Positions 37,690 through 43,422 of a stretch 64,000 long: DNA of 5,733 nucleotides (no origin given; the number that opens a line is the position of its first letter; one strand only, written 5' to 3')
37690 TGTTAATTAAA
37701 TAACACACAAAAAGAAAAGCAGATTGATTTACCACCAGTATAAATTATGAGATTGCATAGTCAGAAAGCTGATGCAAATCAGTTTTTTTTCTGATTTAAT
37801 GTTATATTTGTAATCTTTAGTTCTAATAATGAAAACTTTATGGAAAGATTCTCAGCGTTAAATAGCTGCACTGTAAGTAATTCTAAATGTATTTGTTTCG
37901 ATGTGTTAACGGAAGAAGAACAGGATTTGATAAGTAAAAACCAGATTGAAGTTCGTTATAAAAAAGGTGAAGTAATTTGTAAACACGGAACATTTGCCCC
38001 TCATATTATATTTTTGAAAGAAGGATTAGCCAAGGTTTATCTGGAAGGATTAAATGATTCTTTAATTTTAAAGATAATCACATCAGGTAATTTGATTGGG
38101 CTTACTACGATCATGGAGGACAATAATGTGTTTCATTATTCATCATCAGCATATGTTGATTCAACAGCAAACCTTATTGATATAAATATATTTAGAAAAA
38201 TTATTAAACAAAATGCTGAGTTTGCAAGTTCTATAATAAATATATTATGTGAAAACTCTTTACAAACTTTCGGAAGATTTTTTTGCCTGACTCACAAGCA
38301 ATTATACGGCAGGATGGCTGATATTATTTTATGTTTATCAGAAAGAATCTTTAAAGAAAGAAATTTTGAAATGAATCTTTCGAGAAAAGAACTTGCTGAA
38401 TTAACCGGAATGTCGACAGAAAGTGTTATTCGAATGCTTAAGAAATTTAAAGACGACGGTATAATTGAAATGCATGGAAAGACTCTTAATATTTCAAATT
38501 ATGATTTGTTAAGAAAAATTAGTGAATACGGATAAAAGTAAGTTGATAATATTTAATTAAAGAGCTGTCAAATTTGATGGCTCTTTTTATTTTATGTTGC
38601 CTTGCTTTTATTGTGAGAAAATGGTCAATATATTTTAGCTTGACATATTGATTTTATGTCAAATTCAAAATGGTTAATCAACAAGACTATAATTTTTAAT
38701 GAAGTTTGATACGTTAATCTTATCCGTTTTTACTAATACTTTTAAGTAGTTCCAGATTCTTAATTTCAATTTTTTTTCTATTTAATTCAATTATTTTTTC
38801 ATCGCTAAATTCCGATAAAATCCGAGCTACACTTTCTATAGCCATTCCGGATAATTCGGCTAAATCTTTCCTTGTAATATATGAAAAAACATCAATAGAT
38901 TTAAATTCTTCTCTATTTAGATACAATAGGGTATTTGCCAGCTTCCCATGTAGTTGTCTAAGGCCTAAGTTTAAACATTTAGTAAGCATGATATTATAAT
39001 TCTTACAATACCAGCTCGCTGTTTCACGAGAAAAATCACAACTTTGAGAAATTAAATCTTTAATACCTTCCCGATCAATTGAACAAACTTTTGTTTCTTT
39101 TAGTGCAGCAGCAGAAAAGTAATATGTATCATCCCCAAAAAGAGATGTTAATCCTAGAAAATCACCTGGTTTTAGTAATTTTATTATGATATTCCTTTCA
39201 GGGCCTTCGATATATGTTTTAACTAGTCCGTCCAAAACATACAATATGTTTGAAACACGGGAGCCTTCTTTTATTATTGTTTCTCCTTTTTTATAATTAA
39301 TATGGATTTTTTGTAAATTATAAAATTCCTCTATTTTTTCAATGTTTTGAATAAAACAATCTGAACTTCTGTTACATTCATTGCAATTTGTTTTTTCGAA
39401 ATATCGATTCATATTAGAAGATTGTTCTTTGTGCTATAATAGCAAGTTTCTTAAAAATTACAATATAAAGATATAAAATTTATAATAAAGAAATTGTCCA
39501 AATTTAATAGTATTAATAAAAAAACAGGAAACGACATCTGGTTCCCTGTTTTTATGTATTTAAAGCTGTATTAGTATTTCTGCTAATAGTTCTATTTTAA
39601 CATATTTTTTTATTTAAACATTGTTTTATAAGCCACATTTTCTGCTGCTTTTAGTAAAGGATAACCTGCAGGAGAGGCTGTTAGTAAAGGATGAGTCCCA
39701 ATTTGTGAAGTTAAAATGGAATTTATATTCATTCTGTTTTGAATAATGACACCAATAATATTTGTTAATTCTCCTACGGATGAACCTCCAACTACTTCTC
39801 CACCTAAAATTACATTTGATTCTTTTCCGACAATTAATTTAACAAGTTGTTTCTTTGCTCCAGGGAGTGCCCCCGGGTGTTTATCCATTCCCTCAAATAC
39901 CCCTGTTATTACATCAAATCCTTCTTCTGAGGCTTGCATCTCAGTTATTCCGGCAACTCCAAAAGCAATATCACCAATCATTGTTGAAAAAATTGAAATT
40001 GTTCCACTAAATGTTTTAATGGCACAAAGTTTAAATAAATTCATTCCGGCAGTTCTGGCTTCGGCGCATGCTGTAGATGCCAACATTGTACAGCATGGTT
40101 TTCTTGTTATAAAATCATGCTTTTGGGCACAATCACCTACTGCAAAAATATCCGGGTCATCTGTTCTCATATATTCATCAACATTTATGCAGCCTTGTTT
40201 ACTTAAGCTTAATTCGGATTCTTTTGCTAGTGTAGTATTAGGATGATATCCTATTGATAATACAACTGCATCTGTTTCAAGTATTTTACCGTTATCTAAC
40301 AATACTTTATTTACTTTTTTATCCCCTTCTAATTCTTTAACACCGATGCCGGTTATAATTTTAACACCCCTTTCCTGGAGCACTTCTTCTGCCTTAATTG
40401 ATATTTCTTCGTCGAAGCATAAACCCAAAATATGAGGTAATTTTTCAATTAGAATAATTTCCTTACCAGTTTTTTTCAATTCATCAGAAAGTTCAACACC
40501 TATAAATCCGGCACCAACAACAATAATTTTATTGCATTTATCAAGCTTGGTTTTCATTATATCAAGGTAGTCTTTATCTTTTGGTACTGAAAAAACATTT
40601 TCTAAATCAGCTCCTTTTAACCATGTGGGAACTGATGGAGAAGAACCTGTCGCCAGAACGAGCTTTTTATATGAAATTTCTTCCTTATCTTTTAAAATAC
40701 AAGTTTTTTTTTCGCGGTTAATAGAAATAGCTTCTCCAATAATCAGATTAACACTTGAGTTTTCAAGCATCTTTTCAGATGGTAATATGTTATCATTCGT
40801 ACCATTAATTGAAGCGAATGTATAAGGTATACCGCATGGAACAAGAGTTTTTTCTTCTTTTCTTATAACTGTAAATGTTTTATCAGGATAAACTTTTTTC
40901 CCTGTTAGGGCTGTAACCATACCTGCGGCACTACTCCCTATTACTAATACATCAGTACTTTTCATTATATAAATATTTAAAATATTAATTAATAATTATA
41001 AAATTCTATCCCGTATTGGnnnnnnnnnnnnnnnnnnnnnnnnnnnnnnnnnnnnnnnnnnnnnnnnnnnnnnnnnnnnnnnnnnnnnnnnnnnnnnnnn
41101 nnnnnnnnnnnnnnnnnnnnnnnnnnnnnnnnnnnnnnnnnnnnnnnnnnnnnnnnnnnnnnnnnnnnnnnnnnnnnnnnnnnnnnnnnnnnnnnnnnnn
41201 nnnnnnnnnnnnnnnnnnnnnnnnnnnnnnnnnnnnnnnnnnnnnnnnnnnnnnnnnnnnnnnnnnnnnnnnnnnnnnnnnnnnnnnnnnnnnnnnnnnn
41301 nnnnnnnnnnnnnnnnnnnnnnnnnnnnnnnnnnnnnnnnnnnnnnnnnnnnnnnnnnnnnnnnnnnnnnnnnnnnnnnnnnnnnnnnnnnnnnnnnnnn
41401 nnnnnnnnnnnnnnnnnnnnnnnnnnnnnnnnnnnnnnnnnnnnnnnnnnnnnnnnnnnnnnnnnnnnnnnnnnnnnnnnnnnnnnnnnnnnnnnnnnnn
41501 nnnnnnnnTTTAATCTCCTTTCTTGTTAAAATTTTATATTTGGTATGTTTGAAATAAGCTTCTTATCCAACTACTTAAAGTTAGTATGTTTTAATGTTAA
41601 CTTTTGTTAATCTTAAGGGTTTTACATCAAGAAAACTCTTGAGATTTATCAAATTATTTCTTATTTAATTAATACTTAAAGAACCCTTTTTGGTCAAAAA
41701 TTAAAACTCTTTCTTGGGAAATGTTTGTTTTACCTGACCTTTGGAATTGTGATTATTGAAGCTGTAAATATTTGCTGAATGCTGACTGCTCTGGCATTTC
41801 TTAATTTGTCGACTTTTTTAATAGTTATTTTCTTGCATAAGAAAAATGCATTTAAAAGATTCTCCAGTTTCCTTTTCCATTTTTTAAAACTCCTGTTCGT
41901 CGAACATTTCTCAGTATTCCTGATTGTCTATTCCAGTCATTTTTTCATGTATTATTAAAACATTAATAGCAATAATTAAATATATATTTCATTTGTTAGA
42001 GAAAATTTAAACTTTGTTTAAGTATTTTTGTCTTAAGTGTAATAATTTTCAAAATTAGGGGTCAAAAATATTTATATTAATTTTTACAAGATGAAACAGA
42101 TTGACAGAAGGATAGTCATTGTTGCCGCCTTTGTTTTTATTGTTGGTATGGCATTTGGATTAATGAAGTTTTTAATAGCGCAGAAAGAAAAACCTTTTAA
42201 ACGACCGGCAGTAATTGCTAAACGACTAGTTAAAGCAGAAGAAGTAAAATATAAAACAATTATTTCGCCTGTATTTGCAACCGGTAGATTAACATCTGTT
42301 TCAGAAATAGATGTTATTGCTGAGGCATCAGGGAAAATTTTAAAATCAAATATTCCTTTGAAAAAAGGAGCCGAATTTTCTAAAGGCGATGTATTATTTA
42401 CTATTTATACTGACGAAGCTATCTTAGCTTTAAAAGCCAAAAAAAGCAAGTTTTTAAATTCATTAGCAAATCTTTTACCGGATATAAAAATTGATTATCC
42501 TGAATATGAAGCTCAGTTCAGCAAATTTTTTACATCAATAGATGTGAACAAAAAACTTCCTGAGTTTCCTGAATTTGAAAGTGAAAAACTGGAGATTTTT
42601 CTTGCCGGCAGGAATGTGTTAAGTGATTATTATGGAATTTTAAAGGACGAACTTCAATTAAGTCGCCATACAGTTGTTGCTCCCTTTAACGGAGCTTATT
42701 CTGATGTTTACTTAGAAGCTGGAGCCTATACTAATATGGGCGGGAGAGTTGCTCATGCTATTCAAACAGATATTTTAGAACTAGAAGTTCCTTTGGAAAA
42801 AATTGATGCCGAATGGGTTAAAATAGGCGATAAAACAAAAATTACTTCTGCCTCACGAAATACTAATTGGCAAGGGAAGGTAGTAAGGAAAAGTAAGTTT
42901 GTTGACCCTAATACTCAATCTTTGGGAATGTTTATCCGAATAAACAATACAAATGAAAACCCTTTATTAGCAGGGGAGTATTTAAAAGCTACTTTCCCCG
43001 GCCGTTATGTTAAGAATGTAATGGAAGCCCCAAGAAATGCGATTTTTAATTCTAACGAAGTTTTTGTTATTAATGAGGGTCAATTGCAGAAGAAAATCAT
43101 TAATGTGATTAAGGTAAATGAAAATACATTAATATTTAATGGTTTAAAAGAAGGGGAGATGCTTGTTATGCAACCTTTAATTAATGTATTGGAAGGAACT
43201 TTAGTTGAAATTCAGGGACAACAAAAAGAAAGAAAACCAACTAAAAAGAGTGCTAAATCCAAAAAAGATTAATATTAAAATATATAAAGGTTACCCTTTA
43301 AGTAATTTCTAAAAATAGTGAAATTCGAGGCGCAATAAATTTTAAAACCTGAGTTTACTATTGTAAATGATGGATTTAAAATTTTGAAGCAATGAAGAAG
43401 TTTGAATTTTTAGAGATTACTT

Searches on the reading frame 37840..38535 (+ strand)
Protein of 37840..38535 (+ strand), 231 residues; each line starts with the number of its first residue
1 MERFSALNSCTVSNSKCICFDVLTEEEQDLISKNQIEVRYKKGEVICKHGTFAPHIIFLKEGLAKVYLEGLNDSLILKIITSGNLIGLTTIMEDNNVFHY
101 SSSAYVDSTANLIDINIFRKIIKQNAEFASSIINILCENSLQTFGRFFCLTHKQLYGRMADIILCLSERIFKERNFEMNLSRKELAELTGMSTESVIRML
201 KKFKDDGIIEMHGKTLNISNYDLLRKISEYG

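Call 4: search_protein_families(library=pfam, proteins=[window:37840-38535:+], max_evalue=0.01)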
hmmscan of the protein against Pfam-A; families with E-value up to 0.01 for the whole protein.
window:37840-38535:+ (231 aa): 6 families
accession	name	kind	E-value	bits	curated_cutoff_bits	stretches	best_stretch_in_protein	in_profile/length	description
PF13545.12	HTH_Crp_2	-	2.2e-14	53.6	27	1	158-227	2-70/70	Crp-like helix-turn-helix domain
PF00027.35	cNMP_binding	-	5.8e-11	42.6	27.5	1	38-125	2-89/89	Cyclic nucleotide-binding domain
PF00325.26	Crp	-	1.8e-06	28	21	1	179-209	2-32/32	Bacterial regulatory proteins, crp family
PF13412.12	HTH_24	-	6.6e-06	26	21.9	1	180-210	18-48/48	Winged helix-turn-helix DNA-binding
PF22451.2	NirdL-like_HTH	-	0.00061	19.8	27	1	183-209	20-46/47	Siroheme decarboxylase NirDL-like HTH domain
PF25213.1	HVO_A0261_N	-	0.0012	19.1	35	1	179-215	24-60/86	HVO_A0261 N-terminal domain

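Call 7: search_protein_families(library=ncbifam, proteins=[window:37840-38535:+], max_evalue=0.001)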
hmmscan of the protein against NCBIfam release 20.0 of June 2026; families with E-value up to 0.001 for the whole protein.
window:37840-38535:+ (231 aa): 10 families
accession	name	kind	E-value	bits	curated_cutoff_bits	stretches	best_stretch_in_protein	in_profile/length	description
NF008732.0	PRK11753.1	equivalog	2.9e-13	49.8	266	1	29-218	18-210/214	cAMP-activated global transcriptional regulator CRP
NF008365.0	PRK11161.1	subfamily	7e-12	45.2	228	1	8-228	21-243/250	fumarate/nitrate reduction transcriptional regulator Fnr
NF050806.1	TransRegFixKCaul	equivalog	1.3e-09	37.6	300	1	35-211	23-196/215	transcriptional regulator FixK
NF006901.0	PRK09392.1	equivalog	2.4e-09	36.8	211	1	32-227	27-220/236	transcriptional activator FtrB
TIGR03697.1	NtcA_cyano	equivalog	2e-07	31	244.95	1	49-220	7-184/193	global nitrogen regulator NtcA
NF007707.0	PRK10402.1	subfamily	4.8e-07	29.6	180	1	38-228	34-218/226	transcriptional regulator YeiL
NF045989.1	TransRegFnrLRhodb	equivalog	3.6e-06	26.4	300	1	172-224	178-231/245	transcriptional regulator FnrL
NF041163.2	encap_f2b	equivalog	2.8e-05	23.4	400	1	30-133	90-194/450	family 2B encapsulin nanocompartment shell protein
NF010499.0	PRK13918.1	equivalog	0.00015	21.3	274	1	37-228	14-201/205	CRP/FNR family transcriptional regulator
NF052518.1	TransRegLdrP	equivalog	0.00085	19.4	300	0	39-222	3-182/195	transcriptional regulator LdrP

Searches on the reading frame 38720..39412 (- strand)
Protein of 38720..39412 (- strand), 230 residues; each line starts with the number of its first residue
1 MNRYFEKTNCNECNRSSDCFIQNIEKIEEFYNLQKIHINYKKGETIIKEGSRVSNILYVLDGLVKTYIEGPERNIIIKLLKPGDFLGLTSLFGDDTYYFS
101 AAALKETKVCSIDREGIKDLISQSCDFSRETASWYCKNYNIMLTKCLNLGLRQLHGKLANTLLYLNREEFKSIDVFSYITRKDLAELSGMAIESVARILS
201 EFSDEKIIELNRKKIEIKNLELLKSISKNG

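Call 4: search_protein_families(library=pfam, proteins=[window:38720-39412:-], max_evalue=0.01)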
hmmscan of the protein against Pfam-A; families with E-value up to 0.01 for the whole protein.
window:38720-39412:- (230 aa): 3 families
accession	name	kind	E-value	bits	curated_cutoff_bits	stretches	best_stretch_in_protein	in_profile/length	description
PF00027.35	cNMP_binding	-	2.8e-18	66.1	27.5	1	39-123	3-88/89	Cyclic nucleotide-binding domain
PF13545.12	HTH_Crp_2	-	1.3e-14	54.3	27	1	157-225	2-69/70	Crp-like helix-turn-helix domain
PF00325.26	Crp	-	5.1e-05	23.3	21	1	180-208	4-32/32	Bacterial regulatory proteins, crp family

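Call 7: search_protein_families(library=ncbifam, proteins=[window:38720-39412:-], max_evalue=0.001)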
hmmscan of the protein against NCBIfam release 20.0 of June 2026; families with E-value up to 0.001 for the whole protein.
window:38720-39412:- (230 aa): 11 families
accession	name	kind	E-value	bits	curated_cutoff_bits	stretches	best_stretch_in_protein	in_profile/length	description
NF006901.0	PRK09392.1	equivalog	8.2e-16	58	211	1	42-227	37-221/236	transcriptional activator FtrB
NF050806.1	TransRegFixKCaul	equivalog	1.1e-15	57.5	300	1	30-224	18-211/215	transcriptional regulator FixK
NF008732.0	PRK11753.1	equivalog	1.4e-15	57.4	266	1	23-215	12-208/214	cAMP-activated global transcriptional regulator CRP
NF045989.1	TransRegFnrLRhodb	equivalog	4.8e-13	48.9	300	1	6-224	6-232/245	transcriptional regulator FnrL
NF008365.0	PRK11161.1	subfamily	3.1e-12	46.3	228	1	9-227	19-243/250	fumarate/nitrate reduction transcriptional regulator Fnr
NF010499.0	PRK13918.1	equivalog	5.1e-11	42.5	274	1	38-228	15-202/205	CRP/FNR family transcriptional regulator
NF052518.1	TransRegLdrP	equivalog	2.8e-10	40.6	300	1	41-224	5-185/195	transcriptional regulator LdrP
NF050815.1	TransActFtrBCaul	equivalog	1.1e-06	28.1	300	1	39-203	36-200/251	transcriptional activator FtrB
NF041163.2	encap_f2b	equivalog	3.8e-05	23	400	1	38-130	98-192/450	family 2B encapsulin nanocompartment shell protein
NF007707.0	PRK10402.1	subfamily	5.6e-05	22.8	180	1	38-168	34-165/226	transcriptional regulator YeiL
TIGR03697.1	NtcA_cyano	equivalog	8.1e-05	22.5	244.95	1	43-219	1-184/193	global nitrogen regulator NtcA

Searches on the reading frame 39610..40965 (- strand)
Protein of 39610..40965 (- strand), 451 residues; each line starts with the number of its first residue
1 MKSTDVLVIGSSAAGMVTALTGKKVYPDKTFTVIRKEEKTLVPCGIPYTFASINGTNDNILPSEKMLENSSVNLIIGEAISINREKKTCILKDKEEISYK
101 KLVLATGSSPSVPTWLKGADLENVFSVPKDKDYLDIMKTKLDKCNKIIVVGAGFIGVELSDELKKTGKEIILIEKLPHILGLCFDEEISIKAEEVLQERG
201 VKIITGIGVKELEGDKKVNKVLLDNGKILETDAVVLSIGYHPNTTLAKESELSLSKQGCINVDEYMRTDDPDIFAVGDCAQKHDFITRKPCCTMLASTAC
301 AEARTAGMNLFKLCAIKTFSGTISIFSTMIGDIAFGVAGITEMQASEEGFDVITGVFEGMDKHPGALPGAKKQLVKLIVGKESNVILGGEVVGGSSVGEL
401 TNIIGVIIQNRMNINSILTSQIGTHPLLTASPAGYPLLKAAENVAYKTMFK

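Call 4: search_protein_families(library=pfam, proteins=[window:39610-40965:-], max_evalue=0.01)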
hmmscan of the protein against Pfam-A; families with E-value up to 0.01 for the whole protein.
window:39610-40965:- (451 aa): 14 families
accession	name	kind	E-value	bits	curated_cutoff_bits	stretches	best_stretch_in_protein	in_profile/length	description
PF07992.20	Pyr_redox_2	-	7.1e-61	206.6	26.1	1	5-290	2-278/291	Pyridine nucleotide-disulphide oxidoreductase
PF00070.33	Pyr_redox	-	5e-16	59.4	22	1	146-224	1-80/82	Pyridine nucleotide-disulphide oxidoreductase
PF02852.28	Pyr_redox_dim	-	3.8e-14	53.2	25.3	1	327-429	3-103/110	Pyridine nucleotide-disulphide oxidoreductase, dimerisation domain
PF13738.12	Pyr_redox_3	-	2.2e-10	40.7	30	1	87-277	113-305/305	Pyridine nucleotide-disulphide oxidoreductase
PF03486.20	HI0933_like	-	6.9e-07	29.4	50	0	146-178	2-34/244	HI0933-like protein Rossmann domain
PF13450.12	NAD_binding_8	-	1.7e-06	28.6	21.9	1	149-206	1-54/68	NAD(P)-binding Rossmann-like domain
PF13434.12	Lys_Orn_oxgnase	-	1.7e-06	27.9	21.3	1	93-168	142-212/339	L-lysine 6-monooxygenase/L-ornithine 5-monooxygenase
PF01266.30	DAO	-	1.2e-05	25.5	27.9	0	195-246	158-209/353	FAD dependent oxidoreductase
PF01134.28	GIDA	-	0.00058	19.5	22.1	0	146-182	1-38/391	Glucose inhibited division protein A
PF13454.12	NAD_binding_9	-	0.00096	19.6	21.8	0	208-240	122-154/155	FAD-NAD(P)-binding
PF01494.25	FAD_binding_3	-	0.0013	18.5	22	0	147-179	4-36/349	FAD binding domain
PF00890.30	FAD_binding_2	-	0.0013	18.4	20.4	0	5-39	1-33/414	FAD binding domain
PF06690.17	HcgC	-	0.002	18.2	31.4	1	129-208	28-108/248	FeGP cofactor biosynthesis protein, methyltransferase HcgC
PF02254.24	TrkA_N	-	0.0048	17.7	23.8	0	147-178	1-32/116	TrkA-N domain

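Call 6: search_protein_families(library=ncbifam, proteins=[window:39610-40965:-], max_evalue=0.001)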
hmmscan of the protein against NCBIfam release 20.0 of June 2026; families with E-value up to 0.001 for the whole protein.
window:39610-40965:- (451 aa): 65 families (the best 25 are shown)
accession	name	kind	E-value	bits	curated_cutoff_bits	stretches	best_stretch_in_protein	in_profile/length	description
NF007123.0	PRK09564.1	equivalog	3.7e-69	233.5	458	1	6-417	3-418/444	CoA-disulfide reductase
TIGR03385.1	CoA_CoA_reduc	equivalog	2.2e-66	224.5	578.8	1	6-423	2-423/439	CoA-disulfide reductase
NF046103.1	NOXase_Strep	equivalog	9.5e-54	183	600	1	6-417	2-416/442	H2O-forming NADH oxidase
NF045765.1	PhenlGlyoxDHPadH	equivalog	7.8e-48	163.4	475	1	3-337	2-335/416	NADH-dependent phenylglyoxylate dehydrogenase subunit epsilon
TIGR01350.1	lipoamide_DH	equivalog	4.6e-43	147.6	408.8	1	66-428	98-443/461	dihydrolipoyl dehydrogenase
NF003437.0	PRK04965.1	equivalog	5.5e-41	140.8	392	1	68-282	69-277/378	NADH:flavorubredoxin reductase NorW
TIGR02374.1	nitri_red_nirB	equivalog_domain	1.7e-39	135.9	578.35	1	58-283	55-281/794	nitrite reductase large subunit NirB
NF042949.2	3PPDioc_HcaD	equivalog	6.1e-34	117.4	450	1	55-283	55-279/386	3-phenylpropionate/cinnamic acid dioxygenase ferredoxin--NAD(+) reductase subunit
NF004943.0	PRK06292.2-1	equivalog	6.1e-33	114.3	432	1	65-427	96-443/456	dihydrolipoyl dehydrogenase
TIGR02053.1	MerA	equivalog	7.2e-33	114.3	454.45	1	66-419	97-434/465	mercury(II) reductase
NF004776.0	PRK06116.1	equivalog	1.1e-32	113.6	480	1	64-426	100-440/450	glutathione-disulfide reductase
NF011565.0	PRK14989.1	subfamily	1.9e-32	112.2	883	1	56-284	58-287/847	nitrite reductase large subunit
NF041853.1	hythiocyan_redase_MerA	equivalog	1.1e-31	110.2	650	1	93-431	116-433/440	hypothiocyanous acid reductase MerA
TIGR01424.1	gluta_reduc_2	equivalog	3e-31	108.5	606.05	1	65-426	98-436/446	glutathione-disulfide reductase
NF010037.0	PRK13512.1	equivalog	3.3e-31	108.6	394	1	5-426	3-421/438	CoA-disulfide reductase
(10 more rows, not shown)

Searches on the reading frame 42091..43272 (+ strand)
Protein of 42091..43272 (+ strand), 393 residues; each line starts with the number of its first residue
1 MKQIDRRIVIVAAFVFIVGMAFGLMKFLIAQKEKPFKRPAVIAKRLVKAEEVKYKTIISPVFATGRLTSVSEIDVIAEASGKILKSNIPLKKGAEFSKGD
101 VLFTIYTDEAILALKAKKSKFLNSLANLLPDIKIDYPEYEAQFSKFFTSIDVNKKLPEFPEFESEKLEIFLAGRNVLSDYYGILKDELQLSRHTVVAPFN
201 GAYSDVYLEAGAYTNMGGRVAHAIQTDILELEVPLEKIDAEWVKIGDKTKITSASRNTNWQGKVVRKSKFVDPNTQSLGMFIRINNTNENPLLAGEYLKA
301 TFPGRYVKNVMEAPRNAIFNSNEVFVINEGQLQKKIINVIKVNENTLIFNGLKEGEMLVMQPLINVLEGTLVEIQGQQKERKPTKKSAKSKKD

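Call 7: search_protein_families(library=ncbifam, proteins=[window:42091-43272:+], max_evalue=0.001)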
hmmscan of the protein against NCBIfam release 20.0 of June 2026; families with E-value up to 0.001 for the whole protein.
window:42091-43272:+ (393 aa): 4 families
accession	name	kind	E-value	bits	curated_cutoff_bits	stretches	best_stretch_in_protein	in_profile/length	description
TIGR01730.1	RND_mfp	subfamily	7.5e-34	117.1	94.9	2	186-374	128-321/322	efflux RND transporter periplasmic adaptor subunit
TIGR00999.1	8a0102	subfamily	2.9e-17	62.7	319.3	1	188-360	86-264/271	CzcB/NccB family metal efflux transporter periplasmic adaptor subunit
NF007132.1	PRK09578.1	equivalog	9.4e-07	27.9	512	1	260-390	257-391/396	MexX/AxyX family multidrug efflux RND transporter periplasmic adaptor subunit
TIGR00998.1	8a0101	subfamily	6.2e-06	25.4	390.8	0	185-265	197-279/334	EmrA/EmrK family multidrug efflux transporter periplasmic adaptor subunit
